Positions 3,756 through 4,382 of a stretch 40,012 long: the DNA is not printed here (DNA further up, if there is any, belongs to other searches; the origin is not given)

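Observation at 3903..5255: SitA-like lipoprotein polymorphic toxin with a WHH/HNH nuclease C-terminus and an overlapping immunity gene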

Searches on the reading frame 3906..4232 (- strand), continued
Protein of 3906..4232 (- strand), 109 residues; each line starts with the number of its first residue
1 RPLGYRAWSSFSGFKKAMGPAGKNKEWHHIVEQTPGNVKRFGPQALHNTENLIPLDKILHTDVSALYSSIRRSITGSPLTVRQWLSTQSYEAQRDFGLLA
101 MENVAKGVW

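Call 58: search_protein_families(library=ncbifam, proteins=[P0108, P0109, P0110, P0111, P0112, P0113, P0123, P0127, P0137, P0130], max_evalue=0.001)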
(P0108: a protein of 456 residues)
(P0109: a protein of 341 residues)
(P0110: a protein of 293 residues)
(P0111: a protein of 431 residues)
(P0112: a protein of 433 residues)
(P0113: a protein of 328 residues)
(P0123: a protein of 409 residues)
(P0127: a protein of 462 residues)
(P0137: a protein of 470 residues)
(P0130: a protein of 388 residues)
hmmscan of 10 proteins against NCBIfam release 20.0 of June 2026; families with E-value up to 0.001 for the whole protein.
P0108 (456 aa): 1 family
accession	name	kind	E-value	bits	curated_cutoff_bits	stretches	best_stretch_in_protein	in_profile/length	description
NF050093.1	SitA5_escort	subfamily_domain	2.7e-92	309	160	1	10-279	1-262/262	SitA5 family polymorphic toxin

P0109 (341 aa): 1 family
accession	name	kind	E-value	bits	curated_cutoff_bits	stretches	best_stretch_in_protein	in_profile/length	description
NF050093.1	SitA5_escort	subfamily_domain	4.3e-73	246.1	160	1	5-165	101-261/262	SitA5 family polymorphic toxin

P0110 (293 aa): 1 family
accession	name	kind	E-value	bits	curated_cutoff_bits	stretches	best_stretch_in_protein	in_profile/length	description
NF050093.1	SitA5_escort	subfamily_domain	1.2e-32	113.5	160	1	1-109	152-261/262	SitA5 family polymorphic toxin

P0111 (431 aa): 1 family
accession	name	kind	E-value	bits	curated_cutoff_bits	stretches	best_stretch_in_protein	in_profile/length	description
NF050093.1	SitA5_escort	subfamily_domain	1.9e-76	257.1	160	1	10-250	1-261/262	SitA5 family polymorphic toxin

P0112 (433 aa): 1 family
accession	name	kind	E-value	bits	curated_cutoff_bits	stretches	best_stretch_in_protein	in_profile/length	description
NF050093.1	SitA5_escort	subfamily_domain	7.4e-74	248.6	160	1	10-250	1-261/262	SitA5 family polymorphic toxin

P0113 (328 aa): 1 family
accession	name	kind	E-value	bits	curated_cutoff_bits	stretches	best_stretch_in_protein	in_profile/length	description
NF050093.1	SitA5_escort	subfamily_domain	5.1e-25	88.5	160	2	96-145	212-261/262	SitA5 family polymorphic toxin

P0123 (409 aa): 0 families

P0127 (462 aa): 1 family
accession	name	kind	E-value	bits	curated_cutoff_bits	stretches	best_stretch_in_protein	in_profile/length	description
TIGR03696.1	Rhs_assc_core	domain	2.4e-14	53.6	32.5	1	129-215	1-75/76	RHS repeat-associated core domain-containing protein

P0137 (470 aa): 1 family
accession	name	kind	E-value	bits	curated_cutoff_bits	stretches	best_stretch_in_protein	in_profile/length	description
NF050093.1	SitA5_escort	subfamily_domain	1.3e-82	277.2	160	1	15-282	1-261/262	SitA5 family polymorphic toxin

P0130 (388 aa): 0 families

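Call 69: search_dna_similar(query=window:3906-4232:-, collection=plasmids, mode=protein, max_evalue=0.001, max_rows=25)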
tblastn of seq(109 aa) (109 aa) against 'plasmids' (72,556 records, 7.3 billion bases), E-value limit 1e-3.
Records with a match: 6; places in all: 6; records where one place covers at least 80% of the query: 5.
Best place of each record, by identity: <60% 6.
By first word of the organism name: Ralstonia 4; Priestia 1; Azospira 1.
By predicted mobility (MOB-suite, as given by PLSDB): mobilizable 4; non-mobilizable 1; conjugative 1.
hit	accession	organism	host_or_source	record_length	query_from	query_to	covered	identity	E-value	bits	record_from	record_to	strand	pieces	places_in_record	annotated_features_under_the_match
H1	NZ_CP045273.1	Priestia megaterium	pure culture,Paper surface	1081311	6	98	85%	38.2%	1e-11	67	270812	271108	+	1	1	none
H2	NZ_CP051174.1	Ralstonia pseudosolanacearum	Whole organism,tomato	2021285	6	98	85%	35.8%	1e-5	49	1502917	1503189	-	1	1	none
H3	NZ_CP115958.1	Ralstonia pseudosolanacearum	Solanum lycopersicum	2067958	6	98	85%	35.8%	1e-5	49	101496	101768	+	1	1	none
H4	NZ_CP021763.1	Ralstonia pseudosolanacearum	Solanum lycopersicum,Tomato with ...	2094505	6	98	85%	35.8%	1e-5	49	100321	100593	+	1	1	none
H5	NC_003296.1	Ralstonia pseudosolanacearum GMI1000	-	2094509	6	98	85%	35.8%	1e-5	49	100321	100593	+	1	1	none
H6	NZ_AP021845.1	Azospira sp. I09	-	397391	26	107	75%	31.7%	8e-6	50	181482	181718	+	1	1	none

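Call 70: get_annotated_region(hit=H5, flank=5000)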
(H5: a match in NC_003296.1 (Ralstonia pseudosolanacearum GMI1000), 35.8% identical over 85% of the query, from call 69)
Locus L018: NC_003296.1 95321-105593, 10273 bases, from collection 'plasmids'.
description: Ralstonia pseudosolanacearum GMI1000 plasmid pGMI1000MP, complete sequence
organism: Ralstonia pseudosolanacearum GMI1000 (NCBI taxid 267608)
taxonomy: Bacteria; Pseudomonadota; Betaproteobacteria; Burkholderiales; Burkholderiaceae; Ralstonia; Ralstonia pseudosolanacearum; Ralstonia pseudosolanacearum GMI1000
host: -; source: -; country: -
typing (MOB-suite, as given by PLSDB): mobilizable; relaxase MOBP
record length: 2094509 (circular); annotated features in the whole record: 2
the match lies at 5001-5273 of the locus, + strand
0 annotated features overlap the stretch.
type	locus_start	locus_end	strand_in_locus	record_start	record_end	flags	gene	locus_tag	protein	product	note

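Call 71: get_annotated_region(hit=H1, flank=4000)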
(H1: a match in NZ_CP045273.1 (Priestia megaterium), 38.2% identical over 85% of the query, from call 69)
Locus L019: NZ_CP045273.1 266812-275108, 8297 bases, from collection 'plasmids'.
description: Priestia megaterium strain FDU301 plasmid pFDU301A, complete sequence
organism: Priestia megaterium (NCBI taxid 1404)
taxonomy: Bacteria; Bacillota; Bacilli; Bacillales; Bacillaceae; Priestia; Priestia megaterium
host: -; source: pure culture,Paper surface; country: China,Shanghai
typing (MOB-suite, as given by PLSDB): non-mobilizable
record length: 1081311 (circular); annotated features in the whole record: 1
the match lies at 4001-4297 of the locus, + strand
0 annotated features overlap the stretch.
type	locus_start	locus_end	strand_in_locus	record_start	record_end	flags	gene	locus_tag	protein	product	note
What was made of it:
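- Tried and rejected: Plasmid records that hold homologs carry no annotation (calls 70, 71).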

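Call 77: search_protein_families(library=pfam, alignment_id=A3, max_evalue=1)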
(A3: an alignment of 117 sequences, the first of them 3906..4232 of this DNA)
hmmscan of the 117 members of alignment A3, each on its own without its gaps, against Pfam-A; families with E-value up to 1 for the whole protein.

A. member 1, window:3906-4232:- (109 aa): 2 families
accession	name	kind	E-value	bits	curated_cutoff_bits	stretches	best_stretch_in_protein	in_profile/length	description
PF13391.12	HNH_2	-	0.095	13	21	1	27-61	14-56/66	HNH endonuclease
PF21498.3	Obc1_C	-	0.17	11.2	27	1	68-101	333-365/370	Oxalate biosynthetic component 1, C-terminal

B. families by the number of members that match (of 117 scanned): 46 families (the first 25 are shown)
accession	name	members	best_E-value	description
PF13391.12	HNH_2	14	0.013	HNH endonuclease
PF08699.15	ArgoL1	3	0.016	Argonaute linker 1 domain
PF05593.20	RHS_repeat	2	4e-07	RHS Repeat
PF09533.15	DUF2380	2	0.022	Predicted lipoprotein of unknown function (DUF2380)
PF01475.25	FUR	2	0.1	Ferric uptake regulator family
PF24937.1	DUF7754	2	0.12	Domain of unknown function (DUF7754)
PF12162.13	STAT1_TAZ2bind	2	0.19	STAT1 TAZ2 binding domain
PF25023.1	TEN_YD-shell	1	4.3e-07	Teneurin YD-shell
PF03527.20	RHS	1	1.6e-06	RHS protein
PF03051.21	Peptidase_C1_2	1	0.0028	Peptidase C1-like family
PF15283.12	DUF4595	1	0.0063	Domain of unknown function (DUF4595) with porin-like fold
PF18016.8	SAM_3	1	0.011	SAM domain (Sterile alpha motif)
PF13880.12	Acetyltransf_13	1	0.011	ESCO1/2 acetyl-transferase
PF00214.24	Calc_CGRP_IAPP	1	0.013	Calcitonin / CGRP / IAPP family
PF05277.18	DUF726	1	0.016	Protein of unknown function (DUF726)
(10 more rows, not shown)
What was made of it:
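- On HNH/EndoVII (His-Me) nuclease superfamily: 14 of 117 members hit HNH_2 with a best E of 0.013 (call 77).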

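Call 78: search_solved_structures(query=A3, max_evalue=10, show_alignments=4)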
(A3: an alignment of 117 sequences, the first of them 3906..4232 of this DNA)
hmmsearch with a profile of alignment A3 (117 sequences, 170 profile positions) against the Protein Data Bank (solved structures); distinct sequences matched with E-value up to 10: 0.

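Call 85: fold_search(model_id=the predicted structure, library=viral)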
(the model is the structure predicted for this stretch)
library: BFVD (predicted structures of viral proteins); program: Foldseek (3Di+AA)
matches with E <= 10: 193; with E <= 0.001: 0
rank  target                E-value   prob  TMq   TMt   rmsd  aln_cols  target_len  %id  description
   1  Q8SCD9                1.0e-01  0.51  0.35  0.37   8.3       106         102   17  (no name in the UniProt tables at hand)
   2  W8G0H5                1.5e-01  0.35  0.36  0.20  12.6       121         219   16  (no name in the UniProt tables at hand)
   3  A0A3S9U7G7            1.5e-01  0.18  0.29  0.25  12.7       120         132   12  (no name in the UniProt tables at hand)
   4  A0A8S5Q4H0            2.2e-01  0.44  0.31  0.20   7.3        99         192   15  HNH endonuclease [Siphoviridae sp. ct0uL16]
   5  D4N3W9                3.0e-01  0.16  0.35  0.29  11.6       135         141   18  Putative HNH endonuclease [Klebsiella phage KP34]
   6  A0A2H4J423            3.5e-01  0.30  0.30  0.26   6.4        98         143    8  HNH nuclease domain-containing protein [uncultured Caudovirales phage]
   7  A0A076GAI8            3.5e-01  0.12  0.27  0.20  13.8       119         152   10  HNH endonuclease [Aeromonas phage pAh6-C]
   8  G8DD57                4.5e-01  0.20  0.37  0.35   9.1       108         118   18  (no name in the UniProt tables at hand)
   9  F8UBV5                4.5e-01  0.18  0.36  0.27  11.6       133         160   14  Gp45 [Escherichia phage phiEB49]
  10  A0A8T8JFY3            5.4e-01  0.20  0.33  0.31  10.5       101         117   19  (no name in the UniProt tables at hand)
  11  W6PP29                5.8e-01  0.18  0.28  0.23  11.4        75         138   17  Predicted homing endonuclease [Citrobacter phage CR44b]
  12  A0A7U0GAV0            6.2e-01  0.30  0.36  0.25   8.7        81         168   14  (no name in the UniProt tables at hand)
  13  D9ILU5                6.2e-01  0.12  0.33  0.11  14.8       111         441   14  Polyprotein (Fragment) [Raspberry bushy dwarf virus]
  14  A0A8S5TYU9            7.5e-01  0.16  0.30  0.36   6.9       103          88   11  Uncharacterized protein [Siphoviridae sp. ctnPP24]
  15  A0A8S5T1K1            8.0e-01  0.20  0.37  0.35  11.3       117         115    8  Uncharacterized protein [Myoviridae sp. ctp4Q36]
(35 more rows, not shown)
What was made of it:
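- Named BFVD hits are mostly HNH endonucleases (call 85).
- Tried and rejected: Foldseek against BFVD gave nothing significant (call 85).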

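Call 97: search_protein_families(library=pfam, proteins=[L018:3430-4515:+, L018:4860-5306:+, L018:5306-5674:+, L019:2699-4372:+, L019:4390-4713:+], max_evalue=0.1)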
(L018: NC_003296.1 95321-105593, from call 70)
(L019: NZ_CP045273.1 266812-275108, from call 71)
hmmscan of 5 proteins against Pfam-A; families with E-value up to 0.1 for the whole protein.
L018:3430-4515:+ (362 aa): 3 families
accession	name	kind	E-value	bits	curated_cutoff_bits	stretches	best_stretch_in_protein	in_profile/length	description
PF00589.27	Phage_integrase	-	6.5e-40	137.1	27.1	1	150-320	3-170/172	Phage integrase family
PF13495.12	Phage_int_SAM_4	-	1.4e-08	35.5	27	1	38-124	2-80/85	Phage integrase, N-terminal SAM-like domain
PF02899.23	Phage_int_SAM_1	-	0.041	14.6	22.3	0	45-125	8-82/83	Phage integrase, N-terminal SAM-like domain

L018:4860-5306:+ (149 aa): 2 families
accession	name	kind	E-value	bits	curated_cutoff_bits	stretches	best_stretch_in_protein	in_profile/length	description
PF13391.12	HNH_2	-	0.00023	21.4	21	1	64-109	9-61/66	HNH endonuclease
PF14412.12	AHH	-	0.022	15.2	22.3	1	56-105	7-56/111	A nuclease family of the HNH/ENDO VII superfamily with conserved AHH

L018:5306-5674:+ (123 aa): 4 families
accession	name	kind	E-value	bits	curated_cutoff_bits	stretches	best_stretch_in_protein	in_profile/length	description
PF13646.12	HEAT_2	-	5.6e-06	27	27.7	1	45-98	24-75/88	HEAT repeats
PF09450.16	DUF2019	-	0.018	15.4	23.3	1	56-110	49-102/105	Domain of unknown function (DUF2019)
PF13428.12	TPR_14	-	0.03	15.4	23.5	0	69-98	3-33/44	Tetratricopeptide repeat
PF02985.28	HEAT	-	0.077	13.7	23.5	0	55-77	2-24/31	HEAT repeat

L019:2699-4372:+ (558 aa): 27 families (the best 25 are shown)
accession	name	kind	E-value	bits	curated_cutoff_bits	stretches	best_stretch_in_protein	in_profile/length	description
PF14449.11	PT-TG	-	2.4e-10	40.7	23.5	1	350-405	3-58/68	Pre-toxin TG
PF16746.10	BAR_3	-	1.4e-05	25.3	31.7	1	144-232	17-87/235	BAR domain of APPL family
PF06103.16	DUF948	-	0.0001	22.9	37.2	1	144-204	28-88/89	Bacterial protein of unknown function (DUF948)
PF09177.16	STX6_10_61_N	-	0.00014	22.8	29.4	1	58-154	5-98/99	Syntaxin 6/10/61, N-terminal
PF06419.17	COG6_N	-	0.00022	21.8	27.4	0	164-229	20-85/114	Conserved oligomeric complex COG6, N-terminal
PF05531.17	NPV_P10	-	0.00074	20.4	29.8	1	96-160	4-67/75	Nucleopolyhedrovirus P10 protein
PF00015.26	MCPsignal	-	0.0019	18.5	34.6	1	209-289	90-170/172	Methyl-accepting chemotaxis protein (MCP) signalling domain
PF13166.12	AAA_13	-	0.0022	17.2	36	1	174-354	294-477/713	AAA domain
PF10498.14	IFT57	-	0.0026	17.2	40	1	96-210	229-349/360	Intra-flagellar transport protein 57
PF24627.1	PUMA_CC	-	0.0042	17.5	30.1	0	223-280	5-62/74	PUMA coiled-coil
PF19310.4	TOP_N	-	0.0055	16.9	27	1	102-218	2-112/123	Neurolysin/Thimet oligopeptidase, N-terminal domain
PF04513.17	Baculo_PEP_C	-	0.0071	16.9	38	1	89-178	24-114/140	Baculovirus polyhedron envelope protein, PEP, C terminus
PF20155.4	TMP_3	-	0.0072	16.5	41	1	193-285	3-95/192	Tape measure protein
PF12795.12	MscS_porin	-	0.0075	16.3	34.4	1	144-237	46-138/238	Mechanosensitive ion channel porin domain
PF06160.17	EzrA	-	0.0095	14.7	39.6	1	96-214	313-430/557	Septation ring formation regulator, EzrA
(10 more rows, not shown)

L019:4390-4713:+ (108 aa): 2 families
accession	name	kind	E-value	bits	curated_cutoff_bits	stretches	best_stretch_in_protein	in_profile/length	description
PF13646.12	HEAT_2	-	0.00066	20.3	27.7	1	49-98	31-80/88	HEAT repeats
PF09450.16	DUF2019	-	0.0019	18.6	23.3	1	25-105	22-102/105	Domain of unknown function (DUF2019)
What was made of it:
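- Closest known: Pfam HNH_2. Same: One family member passes the HNH_2 cutoff and 14 others hit the same model below the cutoff (calls 77, 97).
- It passes Pfam's HNH_2 cutoff at 21.4 against 21 bits, E=2.3e-4 (call 97).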
